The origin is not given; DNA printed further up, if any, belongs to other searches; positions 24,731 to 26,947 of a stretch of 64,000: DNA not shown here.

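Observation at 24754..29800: About 5 kb low-GC island embedded in a high-GC chromosome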

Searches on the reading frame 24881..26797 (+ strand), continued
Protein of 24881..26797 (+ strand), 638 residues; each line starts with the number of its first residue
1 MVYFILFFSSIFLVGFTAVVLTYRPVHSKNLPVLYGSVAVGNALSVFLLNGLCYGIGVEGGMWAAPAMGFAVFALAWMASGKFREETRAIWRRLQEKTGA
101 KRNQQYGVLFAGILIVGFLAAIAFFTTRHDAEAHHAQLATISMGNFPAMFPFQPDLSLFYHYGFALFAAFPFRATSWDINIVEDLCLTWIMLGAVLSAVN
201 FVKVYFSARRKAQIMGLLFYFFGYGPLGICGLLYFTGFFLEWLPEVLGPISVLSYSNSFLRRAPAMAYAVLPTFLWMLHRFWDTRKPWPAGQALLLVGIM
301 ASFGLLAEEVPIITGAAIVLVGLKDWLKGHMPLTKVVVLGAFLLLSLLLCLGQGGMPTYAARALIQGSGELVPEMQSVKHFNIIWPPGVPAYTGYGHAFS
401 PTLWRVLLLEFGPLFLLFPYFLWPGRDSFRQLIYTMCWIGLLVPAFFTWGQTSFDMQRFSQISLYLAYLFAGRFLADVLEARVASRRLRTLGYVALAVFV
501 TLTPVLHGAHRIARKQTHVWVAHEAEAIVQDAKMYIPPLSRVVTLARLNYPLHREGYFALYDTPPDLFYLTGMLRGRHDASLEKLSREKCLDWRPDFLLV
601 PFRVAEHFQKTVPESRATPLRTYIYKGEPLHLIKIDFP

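Call 53: fold_search(model_id=the predicted structure, library=pdb)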
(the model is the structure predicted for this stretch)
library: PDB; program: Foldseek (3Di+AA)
matches with E <= 10: 264; with E <= 0.001: 16
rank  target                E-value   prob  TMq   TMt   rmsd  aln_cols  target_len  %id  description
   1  8if8_C                1.6e-06  1.00  0.51  0.54  13.6       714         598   11  Arabinosyltransferase AftA (released 2023-05-31)
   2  8age_A                5.5e-06  1.00  0.44  0.44  10.6       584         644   13  Structure of yeast oligosaccharylransferase complex with acceptor peptide bound (released 2022-12-07)
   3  8if8_B                1.1e-05  1.00  0.48  0.49  14.1       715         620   12  Arabinosyltransferase AftA (released 2023-05-31)
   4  7oci_F                1.6e-05  1.00  0.45  0.45  10.7       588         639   12  Cryo-EM structure of yeast Ost6p containing oligosaccharyltransferase complex (released 2022-02-16)
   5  6s7o_A                2.9e-05  1.00  0.43  0.42  10.7       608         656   11  Cryo-EM structure of human oligosaccharyltransferase complex OST-A (released 2019-12-18)
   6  8b6l_I                4.4e-05  1.00  0.43  0.41  10.6       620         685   10  Subtomogram average of the human Sec61-TRAP-OSTA-translocon (released 2022-12-07)
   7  9n9j_I                4.6e-05  1.00  0.41  0.38  11.4       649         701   10  Structure of a GRP94 folding intermediate engaged with a CCDC134- and FKBP11-bound secretory translocon (released 2025-11-19)
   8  6ezn_F                5.0e-05  1.00  0.41  0.41  12.5       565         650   13  Cryo-EM structure of the yeast oligosaccharyltransferase (OST) complex (released 2018-01-17)
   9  7zlg_A                1.3e-04  1.00  0.38  0.37  12.6       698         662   10  Cryo-EM structure of C-mannosyltransferase CeDPY19, in complex with acceptor peptide and bound to CMT2-Fab and anti-Fa (released 2023-01-11)
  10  3rce_A                1.6e-04  1.00  0.43  0.41   8.4       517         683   13  Bacterial oligosaccharyltransferase PglB (released 2011-06-15)
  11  7zlh_A                1.8e-04  1.00  0.36  0.35  12.8       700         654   11  Cryo-EM structure of C-mannosyltransferase CeDPY19, in apo state, bound to CMT2-Fab and anti-Fab nanobody (released 2023-01-11)
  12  7zli_A                1.9e-04  1.00  0.36  0.35  12.2       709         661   10  Cryo-EM structure of C-mannosyltransferase CeDPY19, in complex with Dol25-P-Man and bound to CMT2-Fab and anti-Fab nan (released 2023-01-11)
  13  5ogl_A                2.3e-04  1.00  0.44  0.40   7.5       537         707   12  Structure of bacterial oligosaccharyltransferase PglB in complex with an acceptor peptide and an lipid-linked oligosac (released 2017-10-25)
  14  6gxc_A                2.8e-04  1.00  0.46  0.42   8.5       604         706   13  Bacterial oligosaccharyltransferase PglB in complex with an inhibitory peptide and a reactive lipid-linked oligosaccha (released 2018-11-14)
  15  8agc_A                3.2e-04  1.00  0.44  0.41   9.2       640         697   11  Structure of yeast oligosaccharylransferase complex with lipid-linked oligosaccharide and non-acceptor peptide bound (released 2022-12-07)
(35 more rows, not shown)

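Call 61: find_related_loci(query=A3, collection=metagenome_contigs, flank=10000)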
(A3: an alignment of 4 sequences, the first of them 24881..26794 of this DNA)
Query A3 (638 aa) in metagenome_contigs; peptide patterns used: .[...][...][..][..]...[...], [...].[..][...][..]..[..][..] (x = any residue, [..] = any of these).
600 stretches matched a pattern, but none encodes a relative of the query by tblastn (E <= 1e-3).

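Call 65: search_protein_families(library=pfam, proteins=[P0011, P0012, P0014, P0015, P0016, P0017, P0018, P0019, P0020], max_evalue=0.1)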
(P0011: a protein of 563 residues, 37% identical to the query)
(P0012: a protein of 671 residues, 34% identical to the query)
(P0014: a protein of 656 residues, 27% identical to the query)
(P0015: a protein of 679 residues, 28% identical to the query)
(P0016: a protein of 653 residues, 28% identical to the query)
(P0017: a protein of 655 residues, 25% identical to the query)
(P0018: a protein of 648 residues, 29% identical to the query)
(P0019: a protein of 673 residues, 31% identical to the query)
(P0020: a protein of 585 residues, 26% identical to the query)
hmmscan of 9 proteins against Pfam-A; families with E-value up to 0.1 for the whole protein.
P0011 (563 aa): 0 families

P0012 (671 aa): 1 family
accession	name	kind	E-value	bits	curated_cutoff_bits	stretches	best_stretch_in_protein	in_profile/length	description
PF07690.21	MFS_1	-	0.00039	19.9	33.4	1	7-261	97-340/347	Major Facilitator Superfamily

P0014 (656 aa): 1 family
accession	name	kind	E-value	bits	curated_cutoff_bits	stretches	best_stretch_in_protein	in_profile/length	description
PF16913.11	PUNUT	-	0.032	13.9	30.6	1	400-436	25-61/321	Purine nucleobase transmembrane transport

P0015 (679 aa): 1 family
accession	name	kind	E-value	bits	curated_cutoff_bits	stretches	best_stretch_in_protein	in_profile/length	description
PF10060.15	DUF2298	-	1.8e-07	31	27.8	1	53-224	5-188/488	Uncharacterized membrane protein (DUF2298)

P0016 (653 aa): 1 family
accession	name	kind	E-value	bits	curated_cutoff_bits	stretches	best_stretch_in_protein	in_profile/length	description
PF04103.21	CD20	-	0.002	18.6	27.9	1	437-530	7-99/156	CD20-like family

P0017 (655 aa): 0 families

P0018 (648 aa): 1 family
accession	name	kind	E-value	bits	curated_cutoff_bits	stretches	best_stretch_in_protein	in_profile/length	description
PF19545.4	DUF6069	-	0.017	15.7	27.2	1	455-516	33-96/129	Family of unknown function (DUF6069)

P0019 (673 aa): 0 families

P0020 (585 aa): 0 families

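Call 66: search_solved_structures(query=A1, max_evalue=10, show_alignments=2)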
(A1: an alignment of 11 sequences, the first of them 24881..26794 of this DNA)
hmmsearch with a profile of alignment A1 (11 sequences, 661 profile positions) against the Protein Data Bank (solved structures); distinct sequences matched with E-value up to 10: 0.

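Call 67: search_dna_similar(query=window:24881-26794:+, collection=plasmids, mode=protein, max_evalue=0.001, max_rows=10)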
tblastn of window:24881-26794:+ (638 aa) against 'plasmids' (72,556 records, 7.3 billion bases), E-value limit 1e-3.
No match.

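Call 82: find_related_loci(query=window:24881-26794:+, collection=viral_contigs, flank=5000)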
Query window:24881-26794:+ (638 aa) in viral_contigs; peptide patterns used: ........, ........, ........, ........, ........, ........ (x = any residue, [..] = any of these).
No stretch of DNA in the collection matches any of the patterns.
